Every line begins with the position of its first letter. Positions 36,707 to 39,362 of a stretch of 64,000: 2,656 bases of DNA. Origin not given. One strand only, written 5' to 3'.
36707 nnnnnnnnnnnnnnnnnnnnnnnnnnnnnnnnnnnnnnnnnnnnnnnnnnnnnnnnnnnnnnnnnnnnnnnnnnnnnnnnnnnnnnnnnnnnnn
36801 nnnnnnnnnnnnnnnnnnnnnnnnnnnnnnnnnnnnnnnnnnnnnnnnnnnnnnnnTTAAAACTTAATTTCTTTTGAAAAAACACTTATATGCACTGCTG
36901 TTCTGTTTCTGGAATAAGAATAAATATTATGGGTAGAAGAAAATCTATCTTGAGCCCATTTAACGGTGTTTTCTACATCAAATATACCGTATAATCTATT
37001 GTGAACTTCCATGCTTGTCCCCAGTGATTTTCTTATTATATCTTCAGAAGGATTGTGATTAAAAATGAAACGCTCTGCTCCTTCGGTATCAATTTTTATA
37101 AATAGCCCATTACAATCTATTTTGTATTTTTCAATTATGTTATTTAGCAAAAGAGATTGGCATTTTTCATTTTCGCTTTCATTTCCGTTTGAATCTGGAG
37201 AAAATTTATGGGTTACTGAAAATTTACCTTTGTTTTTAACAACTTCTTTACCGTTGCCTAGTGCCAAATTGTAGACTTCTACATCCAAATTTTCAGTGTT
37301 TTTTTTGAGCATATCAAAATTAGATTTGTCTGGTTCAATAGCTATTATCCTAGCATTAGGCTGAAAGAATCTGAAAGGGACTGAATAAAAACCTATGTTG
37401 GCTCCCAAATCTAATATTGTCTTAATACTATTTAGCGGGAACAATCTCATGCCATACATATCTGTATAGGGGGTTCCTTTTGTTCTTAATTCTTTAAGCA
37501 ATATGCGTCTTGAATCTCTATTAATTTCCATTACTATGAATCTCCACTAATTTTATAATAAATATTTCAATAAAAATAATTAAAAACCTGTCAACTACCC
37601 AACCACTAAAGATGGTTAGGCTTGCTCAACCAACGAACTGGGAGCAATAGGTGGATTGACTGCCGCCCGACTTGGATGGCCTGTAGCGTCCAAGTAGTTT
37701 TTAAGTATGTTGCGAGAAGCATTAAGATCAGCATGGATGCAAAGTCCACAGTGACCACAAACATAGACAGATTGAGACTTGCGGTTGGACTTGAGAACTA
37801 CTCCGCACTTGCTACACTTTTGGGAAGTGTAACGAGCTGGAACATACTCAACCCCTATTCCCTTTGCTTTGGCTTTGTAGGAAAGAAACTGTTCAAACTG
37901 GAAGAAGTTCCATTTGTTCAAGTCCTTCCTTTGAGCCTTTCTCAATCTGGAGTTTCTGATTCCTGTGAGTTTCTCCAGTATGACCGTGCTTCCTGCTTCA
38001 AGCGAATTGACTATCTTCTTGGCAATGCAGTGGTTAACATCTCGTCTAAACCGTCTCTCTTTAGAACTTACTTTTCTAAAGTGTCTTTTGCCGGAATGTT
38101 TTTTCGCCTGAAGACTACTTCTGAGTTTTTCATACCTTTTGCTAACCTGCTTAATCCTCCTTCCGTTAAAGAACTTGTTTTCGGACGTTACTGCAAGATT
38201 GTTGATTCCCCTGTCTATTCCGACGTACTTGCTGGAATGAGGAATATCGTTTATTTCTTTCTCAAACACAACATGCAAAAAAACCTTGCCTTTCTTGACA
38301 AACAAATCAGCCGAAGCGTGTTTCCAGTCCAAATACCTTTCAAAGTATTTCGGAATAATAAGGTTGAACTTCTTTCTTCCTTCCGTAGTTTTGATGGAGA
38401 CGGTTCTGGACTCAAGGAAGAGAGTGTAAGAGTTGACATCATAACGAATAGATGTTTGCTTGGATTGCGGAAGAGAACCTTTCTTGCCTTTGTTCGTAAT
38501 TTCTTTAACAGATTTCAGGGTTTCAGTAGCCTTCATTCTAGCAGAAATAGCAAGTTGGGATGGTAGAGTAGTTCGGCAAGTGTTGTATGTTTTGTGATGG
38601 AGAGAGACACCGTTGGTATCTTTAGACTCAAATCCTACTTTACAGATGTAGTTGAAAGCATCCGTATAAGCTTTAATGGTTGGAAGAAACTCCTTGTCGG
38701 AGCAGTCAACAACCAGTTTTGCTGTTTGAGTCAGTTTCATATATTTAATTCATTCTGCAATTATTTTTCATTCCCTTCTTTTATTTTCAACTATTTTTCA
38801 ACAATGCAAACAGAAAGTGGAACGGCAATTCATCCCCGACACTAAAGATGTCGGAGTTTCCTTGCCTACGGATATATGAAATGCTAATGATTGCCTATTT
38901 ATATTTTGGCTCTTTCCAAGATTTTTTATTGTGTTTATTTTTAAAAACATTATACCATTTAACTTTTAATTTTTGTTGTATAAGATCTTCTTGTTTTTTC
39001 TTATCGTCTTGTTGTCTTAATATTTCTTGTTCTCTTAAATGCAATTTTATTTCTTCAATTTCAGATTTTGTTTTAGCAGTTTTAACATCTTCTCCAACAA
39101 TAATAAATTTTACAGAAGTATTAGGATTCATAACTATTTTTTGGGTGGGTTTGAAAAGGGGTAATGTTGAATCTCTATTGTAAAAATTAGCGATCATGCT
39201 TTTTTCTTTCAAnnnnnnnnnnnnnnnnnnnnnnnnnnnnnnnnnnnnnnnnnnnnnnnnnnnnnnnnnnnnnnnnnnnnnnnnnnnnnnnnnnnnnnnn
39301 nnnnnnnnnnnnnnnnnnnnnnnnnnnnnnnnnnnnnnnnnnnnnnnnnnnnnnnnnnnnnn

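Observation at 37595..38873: TnpB-only IS200/IS605 element sitting inside one copy of a repeated ~45-bp site, with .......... at both junctions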

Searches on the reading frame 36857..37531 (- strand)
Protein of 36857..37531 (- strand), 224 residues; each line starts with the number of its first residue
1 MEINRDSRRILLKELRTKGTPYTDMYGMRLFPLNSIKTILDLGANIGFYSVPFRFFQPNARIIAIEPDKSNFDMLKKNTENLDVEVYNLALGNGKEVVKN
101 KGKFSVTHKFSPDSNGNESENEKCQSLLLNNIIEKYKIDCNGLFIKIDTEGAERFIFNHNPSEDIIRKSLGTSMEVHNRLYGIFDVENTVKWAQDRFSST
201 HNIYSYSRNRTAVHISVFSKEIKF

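Call 6: search_protein_families(library=pfam, proteins=[window:36857-37531:-])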
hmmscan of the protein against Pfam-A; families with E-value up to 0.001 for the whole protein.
window:36857-37531:- (224 aa): 1 family
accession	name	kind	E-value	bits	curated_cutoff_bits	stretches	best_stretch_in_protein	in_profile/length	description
PF05050.19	Methyltransf_21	-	2e-08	35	22.7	1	41-183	1-155/173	Methyltransferase FkbM domain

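Call 15: find_related_loci(query=window:36857-37531:-, collection=viral_contigs, flank=8000)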
Query window:36857-37531:- (224 aa) in viral_contigs; peptide patterns used: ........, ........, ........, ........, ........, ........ (x = any residue, [..] = any of these).
4 stretches matched a pattern, but none encodes a relative of the query by tblastn (E <= 1e-3).

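Call 22: find_encoding_contigs(protein=window:36857-37531:-, flank=6000, max_places=8)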
Protein window:36857-37531:- (224 aa): 2 contigs read that carry it; 1 place shown.
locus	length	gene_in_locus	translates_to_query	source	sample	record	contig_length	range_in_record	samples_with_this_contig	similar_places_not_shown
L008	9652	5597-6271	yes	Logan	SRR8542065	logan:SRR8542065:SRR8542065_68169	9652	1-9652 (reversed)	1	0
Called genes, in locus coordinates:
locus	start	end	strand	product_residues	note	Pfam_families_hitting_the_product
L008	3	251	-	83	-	?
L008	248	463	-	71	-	-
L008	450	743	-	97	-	-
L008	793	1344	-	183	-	PF00782:DSPc (faint)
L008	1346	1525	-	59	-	-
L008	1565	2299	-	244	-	PF05175:MTS (weak)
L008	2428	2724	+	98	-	-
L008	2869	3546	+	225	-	PF11539:DUF3228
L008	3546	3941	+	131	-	-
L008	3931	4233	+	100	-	-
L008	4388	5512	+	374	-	PF01385:OrfB_IS605, PF07282:Cas12f1-like_TNB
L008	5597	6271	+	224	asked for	PF05050:Methyltransf_21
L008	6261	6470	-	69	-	-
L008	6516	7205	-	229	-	-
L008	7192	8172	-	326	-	-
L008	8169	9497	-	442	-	-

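Call 56: find_homologous_proteins(query=window:36857-37531:-, max_evalue=1e-10)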
Query window:36857-37531:- (224 aa): 11 proteins with E <= 1e-10 among 218 candidates.
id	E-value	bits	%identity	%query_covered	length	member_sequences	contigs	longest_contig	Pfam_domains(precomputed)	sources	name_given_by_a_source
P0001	3.1e-145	500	100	100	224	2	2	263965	PF05050.20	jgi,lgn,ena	jgi:hypothetical protein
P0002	9.4e-128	442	88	100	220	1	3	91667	PF05050.20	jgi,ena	jgi:FkbM family methyltransferase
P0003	3.4e-107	375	75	100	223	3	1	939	PF05050.20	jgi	-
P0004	5.8e-105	368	74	98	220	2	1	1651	PF05050.20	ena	-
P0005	2.9e-100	353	72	99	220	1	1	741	PF05050.20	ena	-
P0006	7.1e-99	348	71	99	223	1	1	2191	PF05050.20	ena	-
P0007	7.0e-82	293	62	100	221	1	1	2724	PF05050.20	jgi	-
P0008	7.1e-77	276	61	99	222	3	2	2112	PF05050.20,PF01135.26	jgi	jgi:FkbM family methyltransferase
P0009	8.4e-62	227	52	99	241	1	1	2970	PF05050.20,PF05575.17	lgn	-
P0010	1.1e-47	181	59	68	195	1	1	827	PF05050.20,PF01135.26,PF05575.17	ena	-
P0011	1.3e-47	181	44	91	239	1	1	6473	PF05050.20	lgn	-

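Call 57: find_encoding_contigs(protein=P0002, flank=8000, max_places=5)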
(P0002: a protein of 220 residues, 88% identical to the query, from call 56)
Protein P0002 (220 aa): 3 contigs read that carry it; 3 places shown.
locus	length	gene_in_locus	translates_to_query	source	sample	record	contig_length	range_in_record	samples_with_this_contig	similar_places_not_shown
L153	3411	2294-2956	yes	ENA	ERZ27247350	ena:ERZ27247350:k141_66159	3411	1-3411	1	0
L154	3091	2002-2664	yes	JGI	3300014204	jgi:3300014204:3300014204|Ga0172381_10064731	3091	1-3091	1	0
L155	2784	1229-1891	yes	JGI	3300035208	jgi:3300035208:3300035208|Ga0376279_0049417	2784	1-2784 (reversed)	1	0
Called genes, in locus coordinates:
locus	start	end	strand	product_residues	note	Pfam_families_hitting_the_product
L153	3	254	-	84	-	?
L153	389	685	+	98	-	-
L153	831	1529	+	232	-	PF11539:DUF3228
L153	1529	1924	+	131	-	-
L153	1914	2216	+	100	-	-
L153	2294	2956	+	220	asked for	PF05050:Methyltransf_21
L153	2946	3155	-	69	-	-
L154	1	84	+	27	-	?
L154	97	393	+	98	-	-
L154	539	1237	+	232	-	PF11539:DUF3228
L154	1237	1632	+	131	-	-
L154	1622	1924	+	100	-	-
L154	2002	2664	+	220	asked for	PF05050:Methyltransf_21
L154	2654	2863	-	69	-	-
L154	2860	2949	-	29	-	-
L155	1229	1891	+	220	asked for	PF05050:Methyltransf_21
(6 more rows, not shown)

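Call 58: find_encoding_contigs(protein=P0007, flank=4000, max_places=3)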
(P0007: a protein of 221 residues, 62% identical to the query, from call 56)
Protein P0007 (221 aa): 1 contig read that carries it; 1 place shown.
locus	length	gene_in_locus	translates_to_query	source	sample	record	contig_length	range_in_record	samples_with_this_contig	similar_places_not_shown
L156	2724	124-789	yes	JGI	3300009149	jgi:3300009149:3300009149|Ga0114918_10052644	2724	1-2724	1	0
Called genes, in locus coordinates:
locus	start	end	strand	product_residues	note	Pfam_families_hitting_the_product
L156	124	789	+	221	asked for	PF05050:Methyltransf_21 (weak)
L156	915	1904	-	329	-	-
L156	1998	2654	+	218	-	-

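Call 59: find_encoding_contigs(protein=P0006, flank=4000, max_places=3)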
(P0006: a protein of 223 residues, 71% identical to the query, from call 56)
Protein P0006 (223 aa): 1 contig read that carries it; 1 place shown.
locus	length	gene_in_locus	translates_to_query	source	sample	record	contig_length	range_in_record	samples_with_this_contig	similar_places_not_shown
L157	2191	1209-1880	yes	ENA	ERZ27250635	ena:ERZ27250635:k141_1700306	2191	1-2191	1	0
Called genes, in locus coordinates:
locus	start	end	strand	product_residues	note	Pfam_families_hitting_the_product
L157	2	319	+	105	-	?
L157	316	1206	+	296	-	PF09982:LpxR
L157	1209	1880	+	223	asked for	PF05050:Methyltransf_21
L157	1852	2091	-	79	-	-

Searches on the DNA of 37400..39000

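Call 38: search_rna_families(source=window, start=37400, end=39000, threshold=evalue, max_evalue=10)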
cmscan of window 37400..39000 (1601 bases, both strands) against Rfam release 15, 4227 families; matches with E-value up to 10: 4.
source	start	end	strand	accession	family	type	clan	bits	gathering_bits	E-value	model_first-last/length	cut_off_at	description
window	38675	38819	-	RF01644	ceN59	Gene; snRNA; snoRNA; HACA-box;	-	18.1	50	6.6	1-137/137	no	Caenorhabditis snoRNA ceN59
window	38327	38405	+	RF01264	snR83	Gene; snRNA; snoRNA; HACA-box;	CL00023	18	75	0.24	1-308/308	no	Small nucleolar RNA snR83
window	37868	37999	+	RF01983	Pinc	Gene; lncRNA;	-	17.3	60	5.1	1-154/154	no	Pregnancy induced noncoding RNA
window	37455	37538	-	RF01281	snoR35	Gene; snRNA; snoRNA; CD-box;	CL00053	17.2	40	1.2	1-81/81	no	Small nucleolar RNA snoR35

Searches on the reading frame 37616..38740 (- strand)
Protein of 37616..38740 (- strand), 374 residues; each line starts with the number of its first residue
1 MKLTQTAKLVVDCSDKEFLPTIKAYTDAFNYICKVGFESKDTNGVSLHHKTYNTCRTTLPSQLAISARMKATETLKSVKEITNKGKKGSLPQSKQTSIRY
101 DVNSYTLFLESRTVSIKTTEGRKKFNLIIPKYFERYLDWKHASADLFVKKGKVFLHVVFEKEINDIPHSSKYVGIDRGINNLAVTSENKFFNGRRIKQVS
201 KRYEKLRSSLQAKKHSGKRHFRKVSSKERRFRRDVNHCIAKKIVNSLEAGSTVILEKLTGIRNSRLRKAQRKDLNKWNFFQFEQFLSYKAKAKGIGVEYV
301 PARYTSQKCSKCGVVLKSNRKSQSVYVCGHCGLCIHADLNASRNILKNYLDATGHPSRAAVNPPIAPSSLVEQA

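Call 6: search_protein_families(library=pfam, proteins=[window:37616-38740:-])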
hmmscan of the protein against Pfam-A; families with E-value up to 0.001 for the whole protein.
window:37616-38740:- (374 aa): 2 families
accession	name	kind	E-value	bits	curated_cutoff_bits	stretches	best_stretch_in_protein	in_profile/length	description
PF07282.18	Cas12f1-like_TNB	-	5.3e-22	78.2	26.3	1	279-345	1-60/60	Cas12f1-like, TNB domain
PF01385.25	OrfB_IS605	-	5e-14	53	30.5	1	166-248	12-104/120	Probable transposase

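Call 11: search_dna_similar(query=window:37616-38740:-, collection=phages, mode=protein, max_rows=30)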
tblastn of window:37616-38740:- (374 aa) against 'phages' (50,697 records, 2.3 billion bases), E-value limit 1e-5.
Records with a match: 493; places in all: 561; records where one place covers at least 80% of the query: 12.
Best place of each record, by identity: <60% 493.
By first word of the organism name: Salinibacter 182; Staphylococcus 62; Mycobacterium 44; Lactobacillus 26; Streptococcus 16; Bacteriophage 11; Campylobacter 11; Nodularia 9; Ralstonia 9; Thermus 7; and 42 more.
By host as written in the record: Salinibacter ruber M8 182; - 40; Mycobacterium smegmatis mc2 155 29; Staphylococcus aureus 20; Lactobacillus plantarum 10; Ralstonia pseudosolanacearum I-31 (MT043) 8; Mycobacterium smegmatis mc#155 8; Prevotella sp. 7; and 107 more.
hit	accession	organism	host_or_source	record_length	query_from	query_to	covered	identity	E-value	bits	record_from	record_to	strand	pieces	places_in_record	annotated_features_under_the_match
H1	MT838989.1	Bacteriophage sp.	human fecal samples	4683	2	356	95%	32.9%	9e-37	147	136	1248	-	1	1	record has no annotation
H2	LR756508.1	uncultured phage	metagenomic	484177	1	347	93%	33.5%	7e-27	118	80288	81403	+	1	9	record has no annotation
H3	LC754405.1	Thermus phage MN1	Thermus thermophilus HB8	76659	21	369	93%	30.6%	2e-34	140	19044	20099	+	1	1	transposase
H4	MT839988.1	Bacteriophage sp.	human fecal samples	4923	46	354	83%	32.5%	4e-29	124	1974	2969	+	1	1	record has no annotation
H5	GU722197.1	Hyperthermophilic Archaeal Virus 2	-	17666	1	368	98%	25.4%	8e-7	57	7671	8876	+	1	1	transposon:ISDka2 | IS element Dka2 orfB | IS element Dka2 orfA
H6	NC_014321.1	Hyperthermophilic Archaeal Virus 2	-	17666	1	368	98%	25.4%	8e-7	57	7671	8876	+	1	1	transposon:ISDka2 | transposase (x2)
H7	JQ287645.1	Sulfolobus virus STSV2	Sulfolobus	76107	2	365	97%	25.3%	1e-7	60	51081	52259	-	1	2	IS605 ORFB family protein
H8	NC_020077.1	Sulfolobus virus STSV2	Sulfolobus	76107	2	365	97%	25.3%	1e-7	60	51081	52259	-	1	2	transposase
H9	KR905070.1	Lactobacillus phage iLp1308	Lactobacillus paracasei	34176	114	345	62%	37.5%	3e-33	136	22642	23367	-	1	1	transposase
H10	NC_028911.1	Lactobacillus phage iLp1308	Lactobacillus paracasei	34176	114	345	62%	37.5%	3e-33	136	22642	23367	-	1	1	transposase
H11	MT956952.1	Lactobacillus phage MLC-A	Lactobacillus sp.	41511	114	345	62%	37.5%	7e-33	135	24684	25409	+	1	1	transposase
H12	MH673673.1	Thermus phage phiLo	Thermus thermophilus HB8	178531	84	368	76%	30.3%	2e-15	84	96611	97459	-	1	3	putative transposase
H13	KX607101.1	Acidianus two-tailed virus 2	Sulfolobus solfataricus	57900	58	368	83%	27.1%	3e-12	74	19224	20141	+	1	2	transposon:OrfB transposon, IS605 family | IS605 family OrfB transposase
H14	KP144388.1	Geobacillus virus E3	failed fermentation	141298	28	347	86%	25.6%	6e-10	67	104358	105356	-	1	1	transposase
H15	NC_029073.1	Geobacillus virus E3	failed fermentation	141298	28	347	86%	25.6%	6e-10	67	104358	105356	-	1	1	transposase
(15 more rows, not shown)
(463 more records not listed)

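Call 14: search_protein_families(library=phrogs, proteins=[window:37616-38740:-], max_evalue=0.001)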
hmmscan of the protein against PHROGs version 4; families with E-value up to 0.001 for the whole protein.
window:37616-38740:- (374 aa): 5 families
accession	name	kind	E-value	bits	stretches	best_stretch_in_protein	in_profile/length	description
phrog_506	-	integration and excision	2.2e-49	169.6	1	15-355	20-370/403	transposase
phrog_12300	-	integration and excision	1.4e-42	146.9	1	149-347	38-239/286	transposase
phrog_17087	-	unknown function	3.7e-11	44.4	1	226-353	12-136/141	-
phrog_16792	-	unknown function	1.1e-10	43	1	199-347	15-155/180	-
phrog_13964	-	integration and excision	4.1e-07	30.8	1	149-222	154-227/237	transposase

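Call 17: find_related_loci(query=window:37616-38740:-, collection=viral_contigs, flank=3000)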
Query window:37616-38740:- (374 aa) in viral_contigs; peptide patterns used: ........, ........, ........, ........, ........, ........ (x = any residue, [..] = any of these).
31 stretches matched a pattern; 7 encode a relative of the query (tblastn E <= 1e-3); 7 distinct loci.
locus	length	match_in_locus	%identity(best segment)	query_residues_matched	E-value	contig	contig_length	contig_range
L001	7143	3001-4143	55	1-364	3e-134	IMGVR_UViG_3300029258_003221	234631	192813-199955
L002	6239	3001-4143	55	1-364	5e-133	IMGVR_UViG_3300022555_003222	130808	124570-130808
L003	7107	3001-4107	56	1-364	6e-133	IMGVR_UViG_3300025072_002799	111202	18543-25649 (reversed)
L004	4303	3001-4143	54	1-364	8e-132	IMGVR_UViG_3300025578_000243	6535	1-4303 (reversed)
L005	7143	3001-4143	55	1-364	3e-132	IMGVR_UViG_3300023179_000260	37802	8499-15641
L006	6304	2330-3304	35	18-345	1e-50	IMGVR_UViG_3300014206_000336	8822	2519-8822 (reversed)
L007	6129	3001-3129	48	329-370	7e-5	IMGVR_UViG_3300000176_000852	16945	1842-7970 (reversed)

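Call 24: find_encoding_contigs(protein=window:37616-38740:-, flank=6000, max_places=8)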
Protein window:37616-38740:- (374 aa): 4 contigs read that carry it; 2 places shown.
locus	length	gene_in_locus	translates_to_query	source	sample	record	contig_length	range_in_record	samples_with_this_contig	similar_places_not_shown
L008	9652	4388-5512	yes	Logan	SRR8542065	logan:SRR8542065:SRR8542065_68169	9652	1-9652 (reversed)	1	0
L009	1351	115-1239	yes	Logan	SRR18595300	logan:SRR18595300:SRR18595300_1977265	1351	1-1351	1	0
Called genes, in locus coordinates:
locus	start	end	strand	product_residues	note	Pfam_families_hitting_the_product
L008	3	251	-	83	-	?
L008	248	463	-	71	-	-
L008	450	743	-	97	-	-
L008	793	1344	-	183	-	PF00782:DSPc (faint)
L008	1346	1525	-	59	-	-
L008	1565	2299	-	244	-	PF05175:MTS (weak)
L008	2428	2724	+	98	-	-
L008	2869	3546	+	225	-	PF11539:DUF3228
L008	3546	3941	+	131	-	-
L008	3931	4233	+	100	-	-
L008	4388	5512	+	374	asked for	PF01385:OrfB_IS605, PF07282:Cas12f1-like_TNB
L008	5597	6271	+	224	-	PF05050:Methyltransf_21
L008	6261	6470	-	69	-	-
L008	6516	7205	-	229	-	-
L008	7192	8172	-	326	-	-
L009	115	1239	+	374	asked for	PF01385:OrfB_IS605, PF07282:Cas12f1-like_TNB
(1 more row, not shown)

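Call 27: find_related_loci(query=A3, collection=metagenome_contigs, flank=2500)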
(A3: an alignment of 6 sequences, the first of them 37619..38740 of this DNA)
Query A3 (374 aa) in metagenome_contigs; peptide patterns used: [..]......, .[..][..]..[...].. (x = any residue, [..] = any of these).
599 stretches matched a pattern (row limit reached: there are more); 43 encode a relative of the query (tblastn E <= 1e-3); 43 distinct loci.
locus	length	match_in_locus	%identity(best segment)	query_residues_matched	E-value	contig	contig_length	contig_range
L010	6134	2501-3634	72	1-374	0e+0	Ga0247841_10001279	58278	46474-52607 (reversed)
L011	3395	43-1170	72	1-374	0e+0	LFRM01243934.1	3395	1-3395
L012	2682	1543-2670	72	1-374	0e+0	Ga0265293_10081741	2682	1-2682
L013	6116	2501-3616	71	1-372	0e+0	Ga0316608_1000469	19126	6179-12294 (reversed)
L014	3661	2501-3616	70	1-372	0e+0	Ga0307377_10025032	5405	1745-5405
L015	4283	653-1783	70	1-374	0e+0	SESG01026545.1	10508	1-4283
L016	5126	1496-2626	69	1-374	2e-178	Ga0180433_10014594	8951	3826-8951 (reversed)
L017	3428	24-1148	67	1-372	0e+0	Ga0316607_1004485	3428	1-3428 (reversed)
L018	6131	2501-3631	66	1-374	1e-172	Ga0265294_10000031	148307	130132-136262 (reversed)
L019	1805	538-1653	58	1-370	5e-157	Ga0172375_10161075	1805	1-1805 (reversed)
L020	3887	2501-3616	58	1-370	8e-146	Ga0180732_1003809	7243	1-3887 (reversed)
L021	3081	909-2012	59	1-366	2e-150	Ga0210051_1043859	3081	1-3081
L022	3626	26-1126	59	1-365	4e-145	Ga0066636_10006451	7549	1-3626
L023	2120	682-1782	59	1-365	6e-153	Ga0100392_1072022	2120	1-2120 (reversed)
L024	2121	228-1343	58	1-370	2e-152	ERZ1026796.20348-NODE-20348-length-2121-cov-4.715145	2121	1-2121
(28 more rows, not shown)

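Call 28: find_related_loci(query=A3, collection=genome_contigs, flank=2500)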
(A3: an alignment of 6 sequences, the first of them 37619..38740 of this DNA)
Query A3 (374 aa) in genome_contigs; peptide patterns used: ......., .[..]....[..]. (x = any residue, [..] = any of these).
155 stretches matched a pattern; 46 encode a relative of the query (tblastn E <= 1e-3); 46 distinct loci.
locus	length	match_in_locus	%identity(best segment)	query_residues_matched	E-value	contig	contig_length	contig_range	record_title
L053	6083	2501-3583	41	1-364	6e-74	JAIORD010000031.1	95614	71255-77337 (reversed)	MAG: Methanococcoides sp. isolate SMBSF09 20072_Bin_1_contigs_1_c_000000000024, whole genome shotgun sequence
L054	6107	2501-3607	40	1-372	2e-70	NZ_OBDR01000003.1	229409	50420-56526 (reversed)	Methanohalophilus euhalobius strain WG-1MB, whole genome shotgun sequence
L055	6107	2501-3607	42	1-372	2e-70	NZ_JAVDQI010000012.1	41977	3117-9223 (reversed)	Methanococcoides alaskense strain DSM 17273 Ga0451171_12, whole genome shotgun sequence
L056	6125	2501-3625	37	3-366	6e-67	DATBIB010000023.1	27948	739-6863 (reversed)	MAG TPA_asm: Ktedonobacterales bacterium isolate SMAG_U3883 k141_3416812, whole genome shotgun sequence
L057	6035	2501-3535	42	1-345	2e-66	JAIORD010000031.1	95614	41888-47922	MAG: Methanococcoides sp. isolate SMBSF09 20072_Bin_1_contigs_1_c_000000000024, whole genome shotgun sequence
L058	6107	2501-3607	41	1-372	7e-66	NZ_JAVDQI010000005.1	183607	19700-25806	Methanococcoides alaskense strain DSM 17273 Ga0451171_05, whole genome shotgun sequence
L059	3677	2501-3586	48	3-366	3e-105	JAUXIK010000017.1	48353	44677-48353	MAG: Candidatus Aegiribacteria sp. isolate CSMAG_2979 CSMAG_2979_k119_847303_length_48353_cov_10.2841, whole genome shot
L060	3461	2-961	42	47-372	1e-63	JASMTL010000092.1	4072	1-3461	MAG: Methanosarcinaceae archaeon isolate GSC-VFA-60_REP9 CoA_60C_k149_77845, whole genome shotgun sequence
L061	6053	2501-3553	38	1-345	2e-61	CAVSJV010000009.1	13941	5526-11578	MAG: Methanomassiliicoccaceae archaeon isolate MFD02416.bin.2.149 genome assembly, contig: contig_78544, whole genome sh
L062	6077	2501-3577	37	1-366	1e-57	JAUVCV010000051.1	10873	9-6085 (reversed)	MAG: Methanogenium sp. isolate CSMAG_280 CSMAG_280_k141_287510_length_10873_cov_9.9816, whole genome shotgun sequence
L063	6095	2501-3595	35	1-345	5e-55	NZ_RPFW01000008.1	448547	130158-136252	Trebonia kvetii strain 15TR583 NODE_8_length_448547_cov_79.178094, whole genome shotgun sequence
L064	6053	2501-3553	37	21-366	7e-55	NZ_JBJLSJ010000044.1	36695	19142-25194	Kineococcus sp. SYSU DK002 NODE_44_length_36695_cov_29.401526, whole genome shotgun sequence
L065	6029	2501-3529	35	1-345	2e-54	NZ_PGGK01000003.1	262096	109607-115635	Methanolobus halotolerans strain SY-01 SY01_3_length_262096, whole genome shotgun sequence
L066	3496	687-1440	56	1-364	3e-54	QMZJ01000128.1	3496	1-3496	MAG: Candidatus Altiarchaeales archaeon isolate B52_G2 B52_Guay2_scaffold_25026, whole genome shotgun sequence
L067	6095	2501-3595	36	1-345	7e-52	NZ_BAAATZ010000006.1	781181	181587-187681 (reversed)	Actinocorallia aurantiaca strain JCM 8201 sequence06, whole genome shotgun sequence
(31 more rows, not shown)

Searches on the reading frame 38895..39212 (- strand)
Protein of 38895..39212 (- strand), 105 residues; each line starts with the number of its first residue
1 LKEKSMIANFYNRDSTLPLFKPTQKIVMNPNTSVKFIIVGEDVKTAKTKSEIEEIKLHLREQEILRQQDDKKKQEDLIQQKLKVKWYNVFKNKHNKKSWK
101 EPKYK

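Call 6: search_protein_families(library=pfam, proteins=[window:38895-39212:-])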
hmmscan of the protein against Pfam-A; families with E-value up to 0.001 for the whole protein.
window:38895-39212:- (105 aa): 0 families

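Call 23: find_encoding_contigs(protein=window:38895-39212:-, flank=6000, max_places=8)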
Protein window:38895-39212:- (105 aa): no gene with exactly this product is on record in the collection.
